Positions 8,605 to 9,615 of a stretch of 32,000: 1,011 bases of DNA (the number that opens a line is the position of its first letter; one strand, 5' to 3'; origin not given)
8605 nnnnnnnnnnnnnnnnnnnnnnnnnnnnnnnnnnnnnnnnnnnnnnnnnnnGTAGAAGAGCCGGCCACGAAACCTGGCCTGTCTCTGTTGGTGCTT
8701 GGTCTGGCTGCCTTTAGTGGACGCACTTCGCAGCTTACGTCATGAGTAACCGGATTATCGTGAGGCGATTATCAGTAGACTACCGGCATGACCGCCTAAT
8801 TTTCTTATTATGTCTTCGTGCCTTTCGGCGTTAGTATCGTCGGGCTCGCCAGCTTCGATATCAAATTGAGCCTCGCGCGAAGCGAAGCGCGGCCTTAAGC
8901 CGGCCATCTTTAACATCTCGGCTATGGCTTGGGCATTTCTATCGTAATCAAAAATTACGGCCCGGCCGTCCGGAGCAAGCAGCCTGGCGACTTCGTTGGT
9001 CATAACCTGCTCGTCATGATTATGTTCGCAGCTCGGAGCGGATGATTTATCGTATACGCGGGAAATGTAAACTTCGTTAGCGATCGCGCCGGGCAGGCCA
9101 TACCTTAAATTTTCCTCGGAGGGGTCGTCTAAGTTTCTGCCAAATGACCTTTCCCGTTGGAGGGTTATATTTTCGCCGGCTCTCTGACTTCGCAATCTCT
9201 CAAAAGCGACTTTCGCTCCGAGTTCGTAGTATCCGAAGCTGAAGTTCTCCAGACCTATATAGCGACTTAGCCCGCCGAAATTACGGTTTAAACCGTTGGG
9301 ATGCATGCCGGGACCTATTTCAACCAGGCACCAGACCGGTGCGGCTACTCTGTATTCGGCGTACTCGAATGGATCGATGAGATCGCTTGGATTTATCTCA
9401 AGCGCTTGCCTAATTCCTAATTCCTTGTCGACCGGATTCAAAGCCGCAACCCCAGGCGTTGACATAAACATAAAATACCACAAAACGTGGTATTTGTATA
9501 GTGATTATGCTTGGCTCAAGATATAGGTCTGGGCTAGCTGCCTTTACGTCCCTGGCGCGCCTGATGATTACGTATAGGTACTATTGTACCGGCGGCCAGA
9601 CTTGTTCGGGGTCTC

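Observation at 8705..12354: Conserved ~30-nt element right after the stop codon of cassette ORFs, ending in a tRNA-like GGAGCCA (attC-like candidate)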

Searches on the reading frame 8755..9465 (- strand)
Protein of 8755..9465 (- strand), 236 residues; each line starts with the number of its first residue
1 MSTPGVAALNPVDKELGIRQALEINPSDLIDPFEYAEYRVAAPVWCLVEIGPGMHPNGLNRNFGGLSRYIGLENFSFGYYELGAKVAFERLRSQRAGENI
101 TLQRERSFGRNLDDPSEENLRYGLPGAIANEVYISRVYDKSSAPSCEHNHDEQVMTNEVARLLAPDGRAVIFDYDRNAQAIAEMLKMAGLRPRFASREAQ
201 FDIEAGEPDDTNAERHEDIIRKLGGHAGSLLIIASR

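Call 4: search_protein_families(library=pfam, proteins=[window:8755-9465:-], max_evalue=0.01)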
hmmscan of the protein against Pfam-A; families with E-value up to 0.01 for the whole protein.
window:8755-9465:- (236 aa): 0 families

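Call 15: search_protein_families(library=phrogs, proteins=[window:8755-9465:-], max_evalue=0.01)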
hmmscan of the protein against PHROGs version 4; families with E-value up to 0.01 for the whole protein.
window:8755-9465:- (236 aa): 0 families
